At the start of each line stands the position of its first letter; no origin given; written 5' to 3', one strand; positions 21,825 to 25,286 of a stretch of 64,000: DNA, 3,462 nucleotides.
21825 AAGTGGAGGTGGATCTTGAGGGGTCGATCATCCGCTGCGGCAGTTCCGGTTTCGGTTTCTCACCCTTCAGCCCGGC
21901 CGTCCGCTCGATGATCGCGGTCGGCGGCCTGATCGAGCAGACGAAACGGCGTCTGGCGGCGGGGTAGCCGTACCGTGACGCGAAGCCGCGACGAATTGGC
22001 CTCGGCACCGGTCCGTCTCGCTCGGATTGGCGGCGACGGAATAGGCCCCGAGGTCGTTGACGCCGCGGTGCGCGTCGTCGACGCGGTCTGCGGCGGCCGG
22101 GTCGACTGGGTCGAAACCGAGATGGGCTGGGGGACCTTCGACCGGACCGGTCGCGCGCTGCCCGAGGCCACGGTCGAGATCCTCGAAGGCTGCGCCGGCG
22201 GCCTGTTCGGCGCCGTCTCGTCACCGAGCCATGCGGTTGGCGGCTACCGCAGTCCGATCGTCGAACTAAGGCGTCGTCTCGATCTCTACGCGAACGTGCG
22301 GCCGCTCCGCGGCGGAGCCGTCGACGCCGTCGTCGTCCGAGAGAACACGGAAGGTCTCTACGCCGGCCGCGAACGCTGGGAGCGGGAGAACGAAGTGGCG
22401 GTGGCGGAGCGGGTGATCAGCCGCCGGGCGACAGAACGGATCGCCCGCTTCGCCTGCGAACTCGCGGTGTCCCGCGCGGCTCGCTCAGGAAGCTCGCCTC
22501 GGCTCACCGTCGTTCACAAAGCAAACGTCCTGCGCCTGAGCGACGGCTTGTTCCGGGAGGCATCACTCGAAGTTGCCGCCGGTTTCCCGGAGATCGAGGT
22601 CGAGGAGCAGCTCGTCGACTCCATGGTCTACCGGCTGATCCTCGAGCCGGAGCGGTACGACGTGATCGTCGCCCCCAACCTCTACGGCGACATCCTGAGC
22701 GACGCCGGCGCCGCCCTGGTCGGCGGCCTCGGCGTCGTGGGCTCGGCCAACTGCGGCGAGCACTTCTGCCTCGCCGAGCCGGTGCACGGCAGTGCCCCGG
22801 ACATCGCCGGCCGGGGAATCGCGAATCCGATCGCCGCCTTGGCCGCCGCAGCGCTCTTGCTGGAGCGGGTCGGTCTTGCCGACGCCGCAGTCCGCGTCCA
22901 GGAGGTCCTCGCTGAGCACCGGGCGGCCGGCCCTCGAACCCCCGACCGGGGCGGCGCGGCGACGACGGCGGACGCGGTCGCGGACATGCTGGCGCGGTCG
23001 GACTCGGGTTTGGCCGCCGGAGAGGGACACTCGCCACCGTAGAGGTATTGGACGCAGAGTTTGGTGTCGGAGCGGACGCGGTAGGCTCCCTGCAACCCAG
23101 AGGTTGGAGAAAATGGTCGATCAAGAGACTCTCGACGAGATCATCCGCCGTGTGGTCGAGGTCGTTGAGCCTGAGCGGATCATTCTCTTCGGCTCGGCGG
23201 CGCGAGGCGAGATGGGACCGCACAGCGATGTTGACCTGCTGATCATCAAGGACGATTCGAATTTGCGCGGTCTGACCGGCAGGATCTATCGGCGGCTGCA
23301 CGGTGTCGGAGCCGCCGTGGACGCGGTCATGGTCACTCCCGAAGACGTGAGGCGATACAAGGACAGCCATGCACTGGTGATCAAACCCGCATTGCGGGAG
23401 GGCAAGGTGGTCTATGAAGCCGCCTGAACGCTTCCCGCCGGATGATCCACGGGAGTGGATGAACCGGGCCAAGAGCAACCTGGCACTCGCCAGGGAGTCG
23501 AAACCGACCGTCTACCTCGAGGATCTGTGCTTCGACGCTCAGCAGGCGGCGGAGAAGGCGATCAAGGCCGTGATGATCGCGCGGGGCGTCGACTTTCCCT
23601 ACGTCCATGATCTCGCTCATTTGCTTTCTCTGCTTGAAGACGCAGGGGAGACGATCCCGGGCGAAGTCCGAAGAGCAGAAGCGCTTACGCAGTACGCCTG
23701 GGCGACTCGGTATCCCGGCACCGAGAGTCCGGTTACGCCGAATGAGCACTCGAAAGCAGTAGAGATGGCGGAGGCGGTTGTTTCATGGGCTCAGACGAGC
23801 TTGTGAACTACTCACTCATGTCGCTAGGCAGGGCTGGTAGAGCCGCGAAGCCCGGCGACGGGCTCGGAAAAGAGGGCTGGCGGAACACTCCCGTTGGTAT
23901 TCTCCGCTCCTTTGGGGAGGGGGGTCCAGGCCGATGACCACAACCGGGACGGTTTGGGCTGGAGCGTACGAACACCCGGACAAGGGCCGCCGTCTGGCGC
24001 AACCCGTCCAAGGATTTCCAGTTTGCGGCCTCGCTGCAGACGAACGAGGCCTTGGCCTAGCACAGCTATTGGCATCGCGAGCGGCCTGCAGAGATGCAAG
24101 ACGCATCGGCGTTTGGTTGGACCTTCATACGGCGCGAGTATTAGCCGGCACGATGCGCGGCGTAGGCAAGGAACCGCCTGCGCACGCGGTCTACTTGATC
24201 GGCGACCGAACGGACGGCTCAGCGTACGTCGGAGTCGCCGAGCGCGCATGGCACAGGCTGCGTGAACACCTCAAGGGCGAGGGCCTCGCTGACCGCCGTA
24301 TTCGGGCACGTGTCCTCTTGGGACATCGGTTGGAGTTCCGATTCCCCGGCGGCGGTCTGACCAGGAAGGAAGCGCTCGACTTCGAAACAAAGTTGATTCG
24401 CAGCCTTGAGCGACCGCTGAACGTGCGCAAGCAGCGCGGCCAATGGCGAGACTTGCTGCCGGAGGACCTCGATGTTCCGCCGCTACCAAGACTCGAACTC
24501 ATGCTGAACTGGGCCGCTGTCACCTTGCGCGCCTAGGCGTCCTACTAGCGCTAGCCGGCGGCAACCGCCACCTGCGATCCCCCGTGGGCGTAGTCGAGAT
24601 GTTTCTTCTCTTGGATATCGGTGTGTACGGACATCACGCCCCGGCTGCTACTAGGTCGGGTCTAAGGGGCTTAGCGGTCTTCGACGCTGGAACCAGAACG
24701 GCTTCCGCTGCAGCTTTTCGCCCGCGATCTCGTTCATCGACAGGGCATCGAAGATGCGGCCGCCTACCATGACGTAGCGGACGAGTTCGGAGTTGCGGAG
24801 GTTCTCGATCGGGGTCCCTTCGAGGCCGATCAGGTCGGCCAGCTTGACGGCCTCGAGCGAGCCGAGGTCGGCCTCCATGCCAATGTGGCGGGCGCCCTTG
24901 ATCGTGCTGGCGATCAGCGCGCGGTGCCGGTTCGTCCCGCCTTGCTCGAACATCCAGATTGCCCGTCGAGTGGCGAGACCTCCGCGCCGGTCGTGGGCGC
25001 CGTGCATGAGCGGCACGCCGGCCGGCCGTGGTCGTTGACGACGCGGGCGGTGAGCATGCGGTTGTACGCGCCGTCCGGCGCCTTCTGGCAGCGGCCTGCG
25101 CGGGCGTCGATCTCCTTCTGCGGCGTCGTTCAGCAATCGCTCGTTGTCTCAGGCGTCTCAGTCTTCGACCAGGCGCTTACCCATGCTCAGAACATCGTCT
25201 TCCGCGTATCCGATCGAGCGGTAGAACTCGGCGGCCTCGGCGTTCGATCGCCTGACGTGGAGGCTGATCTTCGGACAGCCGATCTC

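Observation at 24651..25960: Approximately 365-bp diverged direct repeat: an extra, in-frame, stop-less copy of the 3' end of the TolB-propeller/amidohydrolase gene, starting exactly at its stop codon and bracketing a GNAT gene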

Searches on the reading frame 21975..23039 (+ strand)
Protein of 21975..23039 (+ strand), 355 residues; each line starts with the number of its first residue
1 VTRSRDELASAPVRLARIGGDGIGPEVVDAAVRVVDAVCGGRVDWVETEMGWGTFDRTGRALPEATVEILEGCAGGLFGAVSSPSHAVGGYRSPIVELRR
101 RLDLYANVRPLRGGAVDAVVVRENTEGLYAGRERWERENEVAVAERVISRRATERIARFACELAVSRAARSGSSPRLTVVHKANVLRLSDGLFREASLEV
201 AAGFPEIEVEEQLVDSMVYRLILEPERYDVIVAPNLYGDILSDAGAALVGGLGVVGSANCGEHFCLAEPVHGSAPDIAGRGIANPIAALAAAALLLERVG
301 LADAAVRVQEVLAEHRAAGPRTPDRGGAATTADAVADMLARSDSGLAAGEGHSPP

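Call 13: search_protein_families(library=pfam, proteins=[window:21975-23039:+], max_evalue=0.01)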
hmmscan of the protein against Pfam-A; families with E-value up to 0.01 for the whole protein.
window:21975-23039:+ (355 aa): 1 family
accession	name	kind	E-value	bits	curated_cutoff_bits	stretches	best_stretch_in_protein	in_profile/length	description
PF00180.25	Iso_dh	-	2e-86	290.8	27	1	16-332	3-342/348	Isocitrate/isopropylmalate dehydrogenase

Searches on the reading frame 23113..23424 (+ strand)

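Call 13: search_protein_families(library=pfam, proteins=[window:23113-23424:+], max_evalue=0.01)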
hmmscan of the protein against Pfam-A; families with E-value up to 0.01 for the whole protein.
window:23113-23424:+ (104 aa): 4 families
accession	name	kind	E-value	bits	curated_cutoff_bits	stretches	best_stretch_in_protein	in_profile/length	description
PF18765.7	Polbeta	-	7.4e-11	42.5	26.9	1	10-102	3-89/93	Polymerase beta, Nucleotidyltransferase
PF01909.29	NTP_transf_2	-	9.2e-11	42.4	21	1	8-86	2-78/93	Nucleotidyltransferase domain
PF03445.19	DUF294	-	0.00027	21.3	21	1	5-66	26-102/138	Putative nucleotidyltransferase DUF294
PF22600.2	MTPAP-like_central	-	0.0011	19.5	27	1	5-55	27-71/139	Poly(A) RNA polymerase, mitochondrial-like, central palm domain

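Call 35: search_protein_families(library=ncbifam, proteins=[window:23113-23424:+], max_evalue=0.01)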
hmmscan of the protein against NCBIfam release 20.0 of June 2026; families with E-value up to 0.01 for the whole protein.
window:23113-23424:+ (104 aa): 13 families
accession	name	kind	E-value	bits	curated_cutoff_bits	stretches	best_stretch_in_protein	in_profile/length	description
NF047752.1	MntA_antitoxin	equivalog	9.5e-08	31.9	60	1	19-102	6-82/106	type VII toxin-antitoxin system MntA family adenylyltransferase antitoxin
NF051895.1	anti_phage_HalB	equivalog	1e-06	28.5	190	1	23-52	2-31/211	anti-phage Hailong system nucleotidyltransferase HalB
NF010309.0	PRK13746.1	subfamily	0.00042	19.7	193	1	10-45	19-53/263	aminoglycoside adenylyltransferase family protein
TIGR01693.1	UTase_glnD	equivalog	0.0017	16.7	519.4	1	24-57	47-80/850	[protein-PII] uridylyltransferase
NF033220.1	ANT_3pp_II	equivalog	0.0032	16.9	400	1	22-48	24-50/258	ANT(3'')-II family aminoglycoside nucleotidyltransferase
NF012212.1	ANT_9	subfamily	0.0033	16.7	340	1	23-50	24-51/249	aminoglycoside nucleotidyltransferase ANT(9)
NF045909.1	ANT_9_Ic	equivalog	0.0035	16.6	505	1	23-53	30-60/259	aminoglycoside nucleotidyltransferase ANT(9)-Ic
NF002837.0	PRK03059.1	equivalog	0.0037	15.4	1010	1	8-60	47-102/857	[protein-PII] uridylyltransferase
NF002895.0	PRK03381.1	equivalog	0.0038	15.4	631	1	23-58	61-99/782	[protein-PII] uridylyltransferase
NF053581.1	ANT_3pp_Ic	exception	0.0044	16.6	545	1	8-45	17-53/265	aminoglycoside nucleotidyltransferase ANT(3'')-Ic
NF001366.0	PRK00275.1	equivalog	0.0056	14.6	1299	1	24-52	82-110/895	[protein-PII] uridylyltransferase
NF012157.0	ANT_3pp_I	equivalog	0.007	15.7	375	1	21-45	23-47/256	AadA family aminoglycoside 3''-O-nucleotidyltransferase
NF033061.1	ANT_4p_I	equivalog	0.01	15.5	350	1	6-50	14-60/253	ANT(4')-I family aminoglycoside nucleotidyltransferase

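Call 36: search_protein_families(library=padloc, proteins=[window:23113-23424:+], max_evalue=0.001)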
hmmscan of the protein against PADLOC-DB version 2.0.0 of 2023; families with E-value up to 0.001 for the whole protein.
window:23113-23424:+ (104 aa): 8 families
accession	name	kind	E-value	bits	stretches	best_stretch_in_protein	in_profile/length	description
PDLC04903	PDC-S09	-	1.1e-09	36.6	1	21-97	27-105/108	-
PDLC04902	PDC-S09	-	1.4e-08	33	1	8-50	9-51/97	-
PDLC04368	PDC-M05A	-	2.5e-08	32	1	23-89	110-176/201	-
PDLC04904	PDC-S09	-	3.5e-08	31.6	1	8-49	13-54/104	-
PDLC04907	PDC-S09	-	2e-07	29.1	1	4-50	11-57/114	-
PDLC04369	PDC-M05A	-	3e-06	25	1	6-52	91-136/201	-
PDLC04906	PDC-S09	-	4.3e-06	25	1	21-47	25-51/98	-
PDLC04905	PDC-S09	-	5.9e-05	21.3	1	9-45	10-47/101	-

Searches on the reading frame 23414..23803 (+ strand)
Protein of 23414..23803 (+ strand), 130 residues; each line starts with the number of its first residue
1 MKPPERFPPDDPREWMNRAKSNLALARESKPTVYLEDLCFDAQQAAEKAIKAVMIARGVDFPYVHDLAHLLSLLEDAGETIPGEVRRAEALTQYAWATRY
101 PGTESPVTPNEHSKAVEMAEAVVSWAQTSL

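Call 13: search_protein_families(library=pfam, proteins=[window:23414-23803:+], max_evalue=0.01)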
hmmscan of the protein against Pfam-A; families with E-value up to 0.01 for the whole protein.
window:23414-23803:+ (130 aa): 1 family
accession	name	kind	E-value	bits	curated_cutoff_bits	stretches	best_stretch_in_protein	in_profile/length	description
PF05168.19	HEPN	-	2.6e-26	92.5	22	1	13-126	2-114/117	HEPN domain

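Call 35: search_protein_families(library=ncbifam, proteins=[window:23414-23803:+], max_evalue=0.01)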
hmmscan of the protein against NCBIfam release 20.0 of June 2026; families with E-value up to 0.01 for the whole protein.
window:23414-23803:+ (130 aa): 0 families

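Call 36: search_protein_families(library=padloc, proteins=[window:23414-23803:+], max_evalue=0.001)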
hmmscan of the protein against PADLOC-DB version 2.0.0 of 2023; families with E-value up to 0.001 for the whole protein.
window:23414-23803:+ (130 aa): 0 families

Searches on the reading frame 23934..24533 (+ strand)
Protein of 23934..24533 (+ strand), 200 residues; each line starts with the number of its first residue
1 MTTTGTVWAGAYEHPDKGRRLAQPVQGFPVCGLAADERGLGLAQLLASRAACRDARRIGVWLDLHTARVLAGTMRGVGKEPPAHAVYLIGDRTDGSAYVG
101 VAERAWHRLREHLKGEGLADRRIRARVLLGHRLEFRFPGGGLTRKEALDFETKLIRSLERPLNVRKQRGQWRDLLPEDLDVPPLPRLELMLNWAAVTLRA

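Call 13: search_protein_families(library=pfam, proteins=[window:23934-24533:+], max_evalue=0.01)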
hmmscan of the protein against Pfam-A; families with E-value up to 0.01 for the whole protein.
window:23934-24533:+ (200 aa): 1 family
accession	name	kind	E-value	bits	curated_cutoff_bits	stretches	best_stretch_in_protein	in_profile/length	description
PF01541.30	GIY-YIG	-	5.5e-05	23.8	22.6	1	84-160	2-74/78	GIY-YIG catalytic domain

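Call 35: search_protein_families(library=ncbifam, proteins=[window:23934-24533:+], max_evalue=0.01)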
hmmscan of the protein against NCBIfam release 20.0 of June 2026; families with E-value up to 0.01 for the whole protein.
window:23934-24533:+ (200 aa): 1 family
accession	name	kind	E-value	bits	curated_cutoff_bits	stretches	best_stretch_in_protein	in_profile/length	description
NF005906.0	PRK07883.1-4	equivalog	3.9e-05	22.2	495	1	81-171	213-300/563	DEDD exonuclease domain-containing protein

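Call 36: search_protein_families(library=padloc, proteins=[window:23934-24533:+], max_evalue=0.001)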
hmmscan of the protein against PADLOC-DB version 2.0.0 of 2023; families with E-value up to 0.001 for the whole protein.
window:23934-24533:+ (200 aa): 0 families

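Call 49: find_homologous_proteins(query=window:23934-24533:+, max_evalue=0.00001)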
Query window:23934-24533:+ (200 aa): 2 proteins with E <= 0.00001 among 889 candidates.
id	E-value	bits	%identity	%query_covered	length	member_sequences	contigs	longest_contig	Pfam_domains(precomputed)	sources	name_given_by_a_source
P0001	1.2e-115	402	91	100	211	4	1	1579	-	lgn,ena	-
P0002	7.4e-87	308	91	77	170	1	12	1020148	PF01541.31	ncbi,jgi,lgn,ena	-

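Call 50: find_encoding_contigs(protein=P0002, flank=8000, max_places=6)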
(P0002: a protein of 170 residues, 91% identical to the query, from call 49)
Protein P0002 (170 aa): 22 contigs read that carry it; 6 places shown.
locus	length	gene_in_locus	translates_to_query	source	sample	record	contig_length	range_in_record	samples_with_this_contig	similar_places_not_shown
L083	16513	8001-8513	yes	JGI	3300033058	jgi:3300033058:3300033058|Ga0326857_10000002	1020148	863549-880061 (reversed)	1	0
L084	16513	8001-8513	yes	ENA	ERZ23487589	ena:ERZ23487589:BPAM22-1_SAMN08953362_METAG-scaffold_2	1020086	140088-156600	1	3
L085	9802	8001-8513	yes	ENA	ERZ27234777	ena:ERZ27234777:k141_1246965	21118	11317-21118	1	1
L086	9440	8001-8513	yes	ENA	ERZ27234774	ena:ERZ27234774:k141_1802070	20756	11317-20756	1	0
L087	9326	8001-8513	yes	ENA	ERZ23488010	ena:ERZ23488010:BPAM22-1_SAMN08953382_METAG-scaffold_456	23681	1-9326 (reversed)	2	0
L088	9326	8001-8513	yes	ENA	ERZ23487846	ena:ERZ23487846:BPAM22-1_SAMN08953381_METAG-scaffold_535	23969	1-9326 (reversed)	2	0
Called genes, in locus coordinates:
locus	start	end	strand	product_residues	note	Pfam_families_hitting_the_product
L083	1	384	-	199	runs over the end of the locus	PF00293:NUDIX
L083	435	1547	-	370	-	PF00561:Abhydrolase_1, PF12146:Hydrolase_4, PF12697:Abhydrolase_6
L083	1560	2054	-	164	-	PF13279:4HBT_2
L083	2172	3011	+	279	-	PF00296:Bac_luciferase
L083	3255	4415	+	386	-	PF00682:HMGL-like, PF22617:HCS_D2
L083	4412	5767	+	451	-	PF00330:Aconitase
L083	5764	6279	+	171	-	PF00694:Aconitase_C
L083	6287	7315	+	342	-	PF00180:Iso_dh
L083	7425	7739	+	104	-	PF01909:NTP_transf_2, PF18765:Polbeta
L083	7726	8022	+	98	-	PF05168:HEPN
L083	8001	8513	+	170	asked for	PF01541:GIY-YIG (weak)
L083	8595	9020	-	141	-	PF00583:Acetyltransf_1, PF13527:Acetyltransf_9 (weak), PF12568:PanZ (weak), PF13673:Acetyltransf_10, PF13508:Acetyltransf_7, PF08445:FR47 (weak)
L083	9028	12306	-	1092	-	PF00930:DPPIV_N (faint), PF26549:Tricorn_N, PF26550:Tricorn_2nd, PF07676:PD40, PF26549:Tricorn_N, PF01979:Amidohydro_1, PF07969:Amidohydro_3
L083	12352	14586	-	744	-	PF19313:DUF5916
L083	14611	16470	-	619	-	PF02776:TPP_enzyme_N, PF00205:TPP_enzyme_M, PF02775:TPP_enzyme_C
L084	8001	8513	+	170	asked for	PF01541:GIY-YIG (weak)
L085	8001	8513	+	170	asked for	PF01541:GIY-YIG (weak)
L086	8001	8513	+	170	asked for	PF01541:GIY-YIG (weak)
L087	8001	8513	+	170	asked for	PF01541:GIY-YIG (weak)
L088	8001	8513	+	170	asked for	PF01541:GIY-YIG (weak)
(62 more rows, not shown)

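Call 51: find_encoding_contigs(protein=P0001, flank=8000, max_places=3)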
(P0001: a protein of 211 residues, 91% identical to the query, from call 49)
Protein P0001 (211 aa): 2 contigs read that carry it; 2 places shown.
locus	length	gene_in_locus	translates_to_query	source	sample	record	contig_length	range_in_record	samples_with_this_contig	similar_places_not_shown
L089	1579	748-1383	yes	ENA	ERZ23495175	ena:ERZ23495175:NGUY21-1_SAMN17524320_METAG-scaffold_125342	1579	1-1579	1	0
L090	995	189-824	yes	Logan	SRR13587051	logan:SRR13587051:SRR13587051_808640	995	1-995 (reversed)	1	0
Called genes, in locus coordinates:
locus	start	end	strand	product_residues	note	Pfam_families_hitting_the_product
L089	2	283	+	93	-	?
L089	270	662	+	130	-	PF05168:HEPN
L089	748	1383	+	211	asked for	-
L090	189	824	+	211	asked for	-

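Call 60: find_homologous_proteins(query=L089:270-659:+, max_evalue=1e-30)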
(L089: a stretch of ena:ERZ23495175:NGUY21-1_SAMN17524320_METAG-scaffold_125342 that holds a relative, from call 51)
Query L089:270-659:+ (130 aa): 3184 proteins with E <= 1e-30 among 4127 candidates; the best 120 are listed.
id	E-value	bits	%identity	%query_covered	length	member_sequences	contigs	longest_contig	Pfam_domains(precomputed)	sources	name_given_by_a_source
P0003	1.0e-80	286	100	100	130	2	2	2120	PF05168.20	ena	-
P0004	1.1e-63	231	79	100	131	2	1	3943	PF05168.20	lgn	-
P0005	5.8e-62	225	77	100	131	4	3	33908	PF05168.20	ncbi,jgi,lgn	-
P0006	2.2e-60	220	76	100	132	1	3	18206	PF05168.20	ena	-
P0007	1.2e-59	218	76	99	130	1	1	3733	PF05168.20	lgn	-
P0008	3.4e-57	210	73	100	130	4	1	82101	PF05168.20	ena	-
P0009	2.0e-56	208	73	98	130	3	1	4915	PF05168.20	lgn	-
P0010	4.4e-56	206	72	100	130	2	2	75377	PF05168.20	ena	-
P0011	6.1e-56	206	74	100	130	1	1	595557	PF05168.20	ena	-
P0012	6.2e-56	206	73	100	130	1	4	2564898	PF05168.20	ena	-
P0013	7.0e-56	206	73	100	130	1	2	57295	PF05168.20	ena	-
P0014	1.2e-55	205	73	100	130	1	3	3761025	PF05168.20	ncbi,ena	-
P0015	1.3e-55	205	73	100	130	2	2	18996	PF05168.20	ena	-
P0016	2.7e-55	204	72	100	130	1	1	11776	PF05168.20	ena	-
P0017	9.1e-55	202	71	100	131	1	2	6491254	PF05168.20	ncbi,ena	-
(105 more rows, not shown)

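Call 61: find_encoding_contigs(protein=P0003, flank=5000, max_places=4)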
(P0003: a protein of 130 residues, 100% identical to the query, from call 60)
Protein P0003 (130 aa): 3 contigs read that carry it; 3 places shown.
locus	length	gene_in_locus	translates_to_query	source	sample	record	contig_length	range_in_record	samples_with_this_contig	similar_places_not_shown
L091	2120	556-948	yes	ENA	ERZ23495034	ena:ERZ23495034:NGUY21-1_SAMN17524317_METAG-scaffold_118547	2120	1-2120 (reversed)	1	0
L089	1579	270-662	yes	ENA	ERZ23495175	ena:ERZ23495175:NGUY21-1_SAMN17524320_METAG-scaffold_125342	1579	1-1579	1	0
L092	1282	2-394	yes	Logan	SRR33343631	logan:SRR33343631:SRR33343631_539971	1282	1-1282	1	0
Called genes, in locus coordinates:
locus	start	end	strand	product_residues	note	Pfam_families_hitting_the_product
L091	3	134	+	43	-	?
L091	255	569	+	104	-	PF01909:NTP_transf_2, PF18765:Polbeta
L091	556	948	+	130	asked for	PF05168:HEPN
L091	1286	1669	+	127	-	-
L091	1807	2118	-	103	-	?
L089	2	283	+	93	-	?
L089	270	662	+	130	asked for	PF05168:HEPN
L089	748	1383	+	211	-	-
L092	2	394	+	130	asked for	PF05168:HEPN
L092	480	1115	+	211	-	-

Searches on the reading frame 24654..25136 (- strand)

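Call 13: search_protein_families(library=pfam, proteins=[window:24654-25136:-], max_evalue=0.01)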
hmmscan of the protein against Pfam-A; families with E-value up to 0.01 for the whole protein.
window:24654-25136:- (161 aa): 2 families
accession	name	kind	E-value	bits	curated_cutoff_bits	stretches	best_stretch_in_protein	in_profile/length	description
PF01979.26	Amidohydro_1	-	1.3e-07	31.6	25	1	65-128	278-344/345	Amidohydrolase family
PF07969.17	Amidohydro_3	-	0.00054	20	29.7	1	60-128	399-470/472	Amidohydrolase family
